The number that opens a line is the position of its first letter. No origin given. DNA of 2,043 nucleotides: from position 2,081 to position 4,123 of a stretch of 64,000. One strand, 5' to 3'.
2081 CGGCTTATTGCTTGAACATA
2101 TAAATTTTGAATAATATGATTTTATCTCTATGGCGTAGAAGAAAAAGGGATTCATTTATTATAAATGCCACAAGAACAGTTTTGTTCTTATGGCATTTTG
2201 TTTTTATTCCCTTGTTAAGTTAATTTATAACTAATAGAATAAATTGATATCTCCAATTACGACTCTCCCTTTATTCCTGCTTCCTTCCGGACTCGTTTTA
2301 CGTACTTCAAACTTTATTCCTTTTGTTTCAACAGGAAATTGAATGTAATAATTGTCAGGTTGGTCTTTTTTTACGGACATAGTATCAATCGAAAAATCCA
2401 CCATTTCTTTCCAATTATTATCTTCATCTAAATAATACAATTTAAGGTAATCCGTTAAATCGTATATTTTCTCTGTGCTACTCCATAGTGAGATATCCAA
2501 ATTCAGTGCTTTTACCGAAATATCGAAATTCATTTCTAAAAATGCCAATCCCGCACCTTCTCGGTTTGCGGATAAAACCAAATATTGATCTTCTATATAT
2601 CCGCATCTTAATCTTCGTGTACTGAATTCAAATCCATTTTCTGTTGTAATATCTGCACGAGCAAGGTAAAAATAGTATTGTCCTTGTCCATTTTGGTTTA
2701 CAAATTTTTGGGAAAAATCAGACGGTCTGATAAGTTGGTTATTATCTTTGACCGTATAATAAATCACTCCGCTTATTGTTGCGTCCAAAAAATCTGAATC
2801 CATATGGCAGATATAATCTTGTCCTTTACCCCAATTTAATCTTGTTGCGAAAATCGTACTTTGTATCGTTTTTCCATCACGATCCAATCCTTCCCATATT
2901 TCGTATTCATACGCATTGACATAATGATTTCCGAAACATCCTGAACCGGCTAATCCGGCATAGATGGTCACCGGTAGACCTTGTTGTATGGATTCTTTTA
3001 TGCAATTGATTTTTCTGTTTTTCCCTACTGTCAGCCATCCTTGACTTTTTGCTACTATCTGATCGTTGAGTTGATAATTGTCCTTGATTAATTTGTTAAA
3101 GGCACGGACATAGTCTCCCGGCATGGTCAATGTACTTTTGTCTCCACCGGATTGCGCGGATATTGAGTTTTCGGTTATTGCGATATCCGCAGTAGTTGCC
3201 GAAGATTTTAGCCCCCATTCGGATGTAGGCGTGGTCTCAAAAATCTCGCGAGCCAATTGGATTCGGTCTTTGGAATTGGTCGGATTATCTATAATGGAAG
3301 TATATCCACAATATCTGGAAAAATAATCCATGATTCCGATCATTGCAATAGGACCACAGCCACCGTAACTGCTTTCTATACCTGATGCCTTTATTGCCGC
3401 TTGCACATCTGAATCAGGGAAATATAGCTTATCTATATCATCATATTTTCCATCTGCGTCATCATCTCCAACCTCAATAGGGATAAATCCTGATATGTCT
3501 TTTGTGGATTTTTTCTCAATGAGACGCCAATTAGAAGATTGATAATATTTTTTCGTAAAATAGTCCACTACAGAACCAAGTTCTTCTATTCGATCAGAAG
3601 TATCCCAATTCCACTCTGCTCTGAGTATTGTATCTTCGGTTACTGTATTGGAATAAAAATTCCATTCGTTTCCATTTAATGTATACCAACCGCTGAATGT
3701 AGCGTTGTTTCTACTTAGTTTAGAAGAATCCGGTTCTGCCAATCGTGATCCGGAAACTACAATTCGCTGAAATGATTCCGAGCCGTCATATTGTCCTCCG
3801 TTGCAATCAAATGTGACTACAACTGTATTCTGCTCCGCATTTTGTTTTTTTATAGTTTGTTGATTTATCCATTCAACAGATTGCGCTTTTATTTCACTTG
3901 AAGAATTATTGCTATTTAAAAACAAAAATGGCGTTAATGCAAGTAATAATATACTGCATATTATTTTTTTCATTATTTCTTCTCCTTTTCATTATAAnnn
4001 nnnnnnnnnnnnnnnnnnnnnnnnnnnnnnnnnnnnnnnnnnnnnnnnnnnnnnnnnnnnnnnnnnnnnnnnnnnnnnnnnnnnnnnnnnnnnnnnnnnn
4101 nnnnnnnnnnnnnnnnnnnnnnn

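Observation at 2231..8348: AT-rich cargo operon: two secreted papain-like (C10/streptopain-like) peptidases separated by a small lipoprotein and preceded by a tandem-repeat secreted protein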

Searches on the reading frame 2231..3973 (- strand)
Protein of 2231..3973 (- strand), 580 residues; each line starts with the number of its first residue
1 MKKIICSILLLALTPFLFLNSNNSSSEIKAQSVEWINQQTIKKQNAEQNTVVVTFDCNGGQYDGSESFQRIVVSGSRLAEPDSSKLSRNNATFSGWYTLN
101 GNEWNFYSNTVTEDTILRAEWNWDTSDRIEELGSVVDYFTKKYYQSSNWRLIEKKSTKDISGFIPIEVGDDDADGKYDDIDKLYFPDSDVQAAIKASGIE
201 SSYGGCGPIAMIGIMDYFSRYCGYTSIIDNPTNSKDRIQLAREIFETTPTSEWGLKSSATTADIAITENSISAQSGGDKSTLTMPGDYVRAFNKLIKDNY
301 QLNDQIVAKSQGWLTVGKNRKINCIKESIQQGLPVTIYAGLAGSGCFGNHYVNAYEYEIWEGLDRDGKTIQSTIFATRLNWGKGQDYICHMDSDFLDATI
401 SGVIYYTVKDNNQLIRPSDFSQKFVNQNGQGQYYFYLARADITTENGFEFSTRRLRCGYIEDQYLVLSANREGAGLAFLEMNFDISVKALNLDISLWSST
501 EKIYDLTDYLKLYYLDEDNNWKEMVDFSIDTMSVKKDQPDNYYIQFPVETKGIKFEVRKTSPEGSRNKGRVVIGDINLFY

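Call 3: search_protein_families(library=pfam, proteins=[window:2231-3973:-], max_evalue=1)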
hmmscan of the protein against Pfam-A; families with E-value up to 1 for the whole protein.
window:2231-3973:- (580 aa): 1 family
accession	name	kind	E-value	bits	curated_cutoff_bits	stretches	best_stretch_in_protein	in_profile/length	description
PF09479.16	Flg_new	-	1.4e-08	35.2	27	1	53-119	3-64/65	Listeria-Bacteroides repeat domain (List_Bact_rpt)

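Call 4: search_protein_families(library=ncbifam, proteins=[window:2231-3973:-], max_evalue=1)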
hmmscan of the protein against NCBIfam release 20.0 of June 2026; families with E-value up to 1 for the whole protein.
window:2231-3973:- (580 aa): 0 families

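Call 7: search_solved_structures(query=window:2231-3973:-, max_evalue=1, show_alignments=2)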
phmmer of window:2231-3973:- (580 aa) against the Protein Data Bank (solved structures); distinct sequences matched with E-value up to 1: 7.
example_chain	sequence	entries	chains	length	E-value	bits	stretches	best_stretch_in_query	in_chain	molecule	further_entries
10qi_A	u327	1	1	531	0.0045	18.9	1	49-132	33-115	exo-alpha-sialidase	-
10qf_A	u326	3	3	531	0.0047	18.8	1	49-132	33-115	exo-alpha-sialidase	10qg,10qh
6b88_A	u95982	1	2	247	0.61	11.9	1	415-478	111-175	Signal peptidase I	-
1b12_A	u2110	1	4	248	0.61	11.8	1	415-478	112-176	SIGNAL PEPTIDASE I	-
9nlo_A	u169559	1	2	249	0.62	11.8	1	415-478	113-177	Signal peptidase I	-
1kn9_A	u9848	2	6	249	0.62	11.8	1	415-478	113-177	Signal peptidase I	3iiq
1t7d_A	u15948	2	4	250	0.62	11.8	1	415-478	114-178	SIGNAL PEPTIDASE I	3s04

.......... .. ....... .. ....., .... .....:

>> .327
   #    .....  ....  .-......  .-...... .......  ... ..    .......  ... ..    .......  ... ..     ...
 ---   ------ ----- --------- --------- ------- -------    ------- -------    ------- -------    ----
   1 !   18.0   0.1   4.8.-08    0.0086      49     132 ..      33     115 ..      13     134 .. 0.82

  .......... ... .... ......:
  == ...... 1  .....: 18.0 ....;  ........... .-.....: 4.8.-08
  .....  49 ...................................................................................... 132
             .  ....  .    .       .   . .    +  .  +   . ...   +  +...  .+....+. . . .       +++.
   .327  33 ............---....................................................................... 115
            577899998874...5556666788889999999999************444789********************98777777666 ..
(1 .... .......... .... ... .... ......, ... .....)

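Call 10: find_homologous_proteins(query=window:2231-3973:-, max_evalue=0.001)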
Query window:2231-3973:- (580 aa): 73 proteins with E <= 0.001 among 8000 candidates.
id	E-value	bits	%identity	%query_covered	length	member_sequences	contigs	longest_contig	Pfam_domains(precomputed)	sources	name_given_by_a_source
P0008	0.0e+0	1328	100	100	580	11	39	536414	PF09479.17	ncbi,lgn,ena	-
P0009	7.4e-211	720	57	100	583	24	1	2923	PF09479.17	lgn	-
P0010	5.7e-198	677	55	100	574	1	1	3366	-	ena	-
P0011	2.9e-193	662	56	91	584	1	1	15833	PF09479.17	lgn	-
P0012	2.2e-192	659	61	85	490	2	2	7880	-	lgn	-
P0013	1.4e-189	650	54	100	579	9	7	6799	PF09479.17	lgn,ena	-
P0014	9.7e-187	640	52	100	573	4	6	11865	PF09479.17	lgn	-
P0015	2.7e-185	635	55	93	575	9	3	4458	-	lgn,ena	-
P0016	6.4e-179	614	56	91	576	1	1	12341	-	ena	-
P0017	2.9e-170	586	58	82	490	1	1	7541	PF09479.17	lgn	-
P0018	4.5e-167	575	49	100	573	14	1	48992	PF09479.17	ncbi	-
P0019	2.9e-165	569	50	100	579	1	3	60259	PF09479.17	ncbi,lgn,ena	-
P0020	4.1e-165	569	50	100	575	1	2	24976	PF09479.17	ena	-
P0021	5.4e-165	568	51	92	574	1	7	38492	PF09479.17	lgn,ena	-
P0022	2.7e-160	553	63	68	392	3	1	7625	-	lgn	-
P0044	8.0e-93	330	39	81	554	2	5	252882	-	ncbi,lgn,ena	-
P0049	2.4e-85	305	38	83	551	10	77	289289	-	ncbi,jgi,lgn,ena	-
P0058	1.8e-70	256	35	77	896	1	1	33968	-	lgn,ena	-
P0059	7.3e-70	254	37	78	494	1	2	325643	-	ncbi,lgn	-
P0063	2.8e-65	239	34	79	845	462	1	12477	-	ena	-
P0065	2.3e-63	233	36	83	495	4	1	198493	-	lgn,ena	-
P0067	5.3e-60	222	36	73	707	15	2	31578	-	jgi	-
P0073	1.7e-50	190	30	82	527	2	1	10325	-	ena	-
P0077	5.5e-35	139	28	78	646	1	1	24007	-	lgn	-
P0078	8.5e-19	86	25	75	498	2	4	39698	-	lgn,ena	-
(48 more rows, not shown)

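Call 14: search_solved_structures(query=A1, max_evalue=10, show_alignments=3)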
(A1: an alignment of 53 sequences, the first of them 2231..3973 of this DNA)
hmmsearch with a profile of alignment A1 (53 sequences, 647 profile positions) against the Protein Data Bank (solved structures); distinct sequences matched with E-value up to 10: 0.

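Call 16: search_protein_families(library=pfam, alignment_id=A1, max_evalue=1)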
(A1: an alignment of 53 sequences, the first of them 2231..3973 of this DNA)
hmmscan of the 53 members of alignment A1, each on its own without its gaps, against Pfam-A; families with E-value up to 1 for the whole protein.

A. member 1, window:2231-3973:- (580 aa): 1 family
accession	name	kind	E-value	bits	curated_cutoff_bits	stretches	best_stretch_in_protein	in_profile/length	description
PF09479.16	Flg_new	-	1.4e-08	35.2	27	1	53-119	3-64/65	Listeria-Bacteroides repeat domain (List_Bact_rpt)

B. families by the number of members that match (of 53 scanned): 24 families
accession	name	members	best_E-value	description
PF13529.12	Peptidase_C39_2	24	4.8e-05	Peptidase_C39 like family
PF09479.16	Flg_new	16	3.3e-12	Listeria-Bacteroides repeat domain (List_Bact_rpt)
PF01640.23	Peptidase_C10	4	0.0024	Peptidase C10 family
PF24413.1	W02B3_4_N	2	0.063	W02B3.4-like, N-terminal domain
PF10235.14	Cript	2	0.064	Microtubule-associated protein CRIPT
PF09360.15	zf-CDGSH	1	0.0049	Iron-binding zinc finger CDGSH type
PF16725.10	Nucleolin_bd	1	0.015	Nucleolin binding domain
PF25012.1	DUF7786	1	0.025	Family of unknown function (DUF7786)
PF14466.11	PLCC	1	0.029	PLAT/LH2 and C2-like Ca2+-binding lipoprotein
PF18978.5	DUF5714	1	0.07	Family of unknown function (DUF5714)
PF16357.10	PepSY_TM_like_2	1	0.072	Putative PepSY_TM-like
PF24337.1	DUF7505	1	0.093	Domain of unknown function (DUF7505)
PF00624.23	Flocculin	1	0.1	Flocculin repeat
PF13847.12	Methyltransf_31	1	0.12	Methyltransferase domain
PF00397.32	WW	1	0.13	WW domain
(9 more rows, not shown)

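Call 25: find_related_loci(query=A1, collection=genome_contigs, flank=8000)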
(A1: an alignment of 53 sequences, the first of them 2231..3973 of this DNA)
Query A1 (580 aa) in genome_contigs; peptide patterns used: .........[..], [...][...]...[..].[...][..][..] (x = any residue, [..] = any of these).
60 stretches matched a pattern; 43 encode a relative of the query (tblastn E <= 1e-3); 42 distinct loci.
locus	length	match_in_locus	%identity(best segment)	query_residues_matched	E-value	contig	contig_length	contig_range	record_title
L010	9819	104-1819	93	1-580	0e+0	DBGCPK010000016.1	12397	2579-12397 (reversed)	MAG TPA_asm: Bacilli bacterium isolate MAG11536 contig16, whole genome shotgun sequence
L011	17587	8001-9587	60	51-580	0e+0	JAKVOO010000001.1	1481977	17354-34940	MAG: Bacilli bacterium isolate UW_MP_BACIL2_1 Ga0455828_0005, whole genome shotgun sequence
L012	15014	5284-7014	52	2-580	0e+0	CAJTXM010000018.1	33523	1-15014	MAG TPA_asm: uncultured Christensenella sp. isolate MGBC123009 genome assembly, contig: MGBC123009.18, whole genome shot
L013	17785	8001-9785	52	1-580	0e+0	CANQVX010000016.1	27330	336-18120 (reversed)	MAG: uncultured Bacilli bacterium isolate Lapin-014__bin57 genome assembly, contig: Lapin-014__NODE_1359_length_27330_co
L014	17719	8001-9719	49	1-580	2e-176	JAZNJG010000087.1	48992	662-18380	MAG: Bacilli bacterium isolate T1900044680_TS20190146.MAGScoT_cleanbin_000036 SGB_1684_k141_3359067, whole genome shotgu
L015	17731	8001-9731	50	1-580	9e-176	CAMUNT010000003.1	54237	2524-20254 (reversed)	MAG TPA_asm: uncultured Clostridia bacterium isolate SRR14038233_bin.94_metawrap_v1.3_MAG genome assembly, contig: NODE.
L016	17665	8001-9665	49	23-580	2e-163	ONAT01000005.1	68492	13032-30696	uncultured Erysipelotrichaceae bacterium isolate RUG131 genome assembly, contig: scaffold_319, whole genome shotgun sequ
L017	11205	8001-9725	40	1-580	4e-130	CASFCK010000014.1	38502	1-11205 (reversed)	uncultured bacterium isolate O27_L1_392392_idba_bin.82 genome assembly, contig: O27_L1_392392_idba_bin.82.fa_scaffold_85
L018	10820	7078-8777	42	4-580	6e-122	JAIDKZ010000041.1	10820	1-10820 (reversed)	MAG: Anaeroplasmataceae bacterium isolate SC0337_S4_3 SC0337_S4_3_contig_41, whole genome shotgun sequence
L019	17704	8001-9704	38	3-580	7e-113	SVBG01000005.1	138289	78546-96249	MAG: Erysipelotrichaceae bacterium isolate SIG222 NODE_528_length_138289_cov_7.621842, whole genome shotgun sequence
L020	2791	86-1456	38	99-578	1e-93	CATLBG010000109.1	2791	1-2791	MAG TPA_asm: uncultured Clostridia bacterium isolate MGG02817_1680015498 genome assembly, contig: ERR2136559_3042, whole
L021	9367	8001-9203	38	144-580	4e-87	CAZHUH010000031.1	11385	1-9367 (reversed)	MAG TPA_asm: uncultured Oscillospiraceae bacterium isolate SRP222994_co1_570 genome assembly, contig: NODE_12053_length_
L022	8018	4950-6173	39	136-573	4e-86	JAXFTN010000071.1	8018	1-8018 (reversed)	MAG: Bacilli bacterium isolate SUG2458 k141_3527662, whole genome shotgun sequence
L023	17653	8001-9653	34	1-580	5e-84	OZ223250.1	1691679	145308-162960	MAG: Acholeplasmataceae bacterium isolate c289da16-4743-485f-819d-17f5771af8e7 genome assembly, chromosome: 1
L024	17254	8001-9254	37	136-579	4e-84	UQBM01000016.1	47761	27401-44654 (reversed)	uncultured Mollicutes bacterium isolate UMGS116 genome assembly, contig: NODE_191_length_47761_cov_42.755398, whole geno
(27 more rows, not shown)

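Call 36: predict_structure(alignment_id=A1)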
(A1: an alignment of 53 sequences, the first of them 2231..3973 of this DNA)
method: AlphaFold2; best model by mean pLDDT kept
length: 580 residues; sequences in the alignment: 53
mean_pLDDT: 88.5   pTM: 0.84
mean pLDDT of the five models: 88.5, 87.9, 87.8, 87.5, 87.0
residues with pLDDT >= 90: 454; 70-90: 41; 50-70: 31; < 50: 54
segments of 3 or more residues with pLDDT < 50: 1-3, 17-45, 256-267, 269-276
pLDDT, mean of each block of 10 residues (from residue 1): 55 48 38 41 62 97 97 97 97 97 97 97 96 97 96 97 91 63 84 95 93 97 92 94 97 62 46 54 95 97 95 89 98 96 90 98 96 96 86 95 97 96 94 93 96 97 96 97 97 96 93 98 96 94 96 98 94 97
secondary structure, 60 per line:
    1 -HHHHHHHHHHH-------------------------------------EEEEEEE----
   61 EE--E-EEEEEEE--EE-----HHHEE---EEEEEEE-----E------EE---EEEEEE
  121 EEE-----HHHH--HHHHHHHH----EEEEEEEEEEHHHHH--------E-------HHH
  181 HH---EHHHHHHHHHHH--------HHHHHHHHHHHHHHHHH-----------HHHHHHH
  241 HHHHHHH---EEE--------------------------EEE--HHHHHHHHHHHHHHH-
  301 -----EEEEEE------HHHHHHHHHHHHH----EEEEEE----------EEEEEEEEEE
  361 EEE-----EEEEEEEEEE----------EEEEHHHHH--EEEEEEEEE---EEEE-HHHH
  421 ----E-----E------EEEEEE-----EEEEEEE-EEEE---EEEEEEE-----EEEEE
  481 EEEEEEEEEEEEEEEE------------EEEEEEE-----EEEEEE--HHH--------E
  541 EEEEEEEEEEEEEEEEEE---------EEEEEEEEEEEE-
elements in order: H2-12 E50-56 E67-73 E91-97 E115-123 H129-132 H135-142 E147-156 H157-161 H178-182 H187-197 H206-222 H234-247 E251-253 E280-282 H285-299 E306-311 H318-330 E335-340 E351-363 E369-378 E389-392 H393-397 E400-408 E412-415 H417-420 E438-443 E449-455 E457-460 E464-470 E476-496 E509-515 E521-526 E540-558 E568-579

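Call 38: fold_search(model_id=the predicted structure, library=pdb)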
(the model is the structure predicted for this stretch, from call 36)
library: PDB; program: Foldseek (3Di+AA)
matches with E <= 10: 1449; with E <= 0.001: 44
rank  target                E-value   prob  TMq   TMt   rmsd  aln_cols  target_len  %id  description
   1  6owk                  1.3e-05  0.99  0.16  0.16  18.5       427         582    9  Crystal structure of a Bacillus thuringiensis Cry1B.867 tryptic core variant (released 2019-06-19)
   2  3gxu_A                5.9e-05  1.00  0.15  0.39   8.7       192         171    9  Crystal structure of Eph receptor and ephrin complex (released 2009-10-27)
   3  6q63_A                7.3e-05  0.95  0.14  0.11  18.8       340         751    8  BT0459 (released 2019-05-08)
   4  3nru_I                8.6e-05  1.00  0.15  0.40   7.3       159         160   12  Ligand binding domain of EPHA7 (released 2010-12-08)
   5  8w7n                  1.0e-04  0.93  0.15  0.10  17.1       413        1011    9  Crystal structure of the in-cell Cry1Aa purified from Bacillus thuringiensis (released 2024-03-06)
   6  7vs6                  1.3e-04  1.00  0.15  0.45   7.5       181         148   11  Phloem lectin (PP2) structure -native form (released 2023-02-01)
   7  2w1q_A                1.5e-04  1.00  0.13  0.40  11.8       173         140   12  Unique ligand binding specificity for a family 32 Carbohydrate- Binding Module from the Mu toxin produced by Clostridi (released 2009-05-05)
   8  2w1q_B                1.6e-04  1.00  0.15  0.47  10.6       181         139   11  Unique ligand binding specificity for a family 32 Carbohydrate- Binding Module from the Mu toxin produced by Clostridi (released 2009-05-05)
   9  2c26                  1.6e-04  0.91  0.14  0.25  12.7       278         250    9  Structural basis for the promiscuous specificity of the carbohydrate- binding modules from the beta-sandwich super famil (released 2005-10-18)
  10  7yaq                  1.7e-04  1.00  0.15  0.45   7.5       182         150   11  Phloem lectin (PP2)C34S mutant (released 2023-03-08)
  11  2wdb_D                1.8e-04  1.00  0.14  0.45  11.3       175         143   12  A family 32 carbohydrate-binding module, from the Mu toxin produced by Clostridium perfringens, in complex with beta-D (released 2009-05-05)
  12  2w1u_D                1.9e-04  1.00  0.13  0.40  11.8       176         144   12  A family 32 carbohydrate-binding module, from the Mu toxin produced by Clostridium perfringens, in complex with beta-D (released 2009-05-05)
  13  2w1u_B                2.0e-04  1.00  0.14  0.44  11.2       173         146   12  A family 32 carbohydrate-binding module, from the Mu toxin produced by Clostridium perfringens, in complex with beta-D (released 2009-05-05)
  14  8jmq_A                2.0e-04  1.00  0.15  0.42   8.0       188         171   12  Crystal structure of hinokiresinol synthase (released 2023-12-20)
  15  7nms                  2.2e-04  1.00  0.11  0.18   2.9        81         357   28  InlB392_T332E: T332E variant of Listeria monocytogenes InlB (internalin B) residues 36-392 (released 2022-01-26)
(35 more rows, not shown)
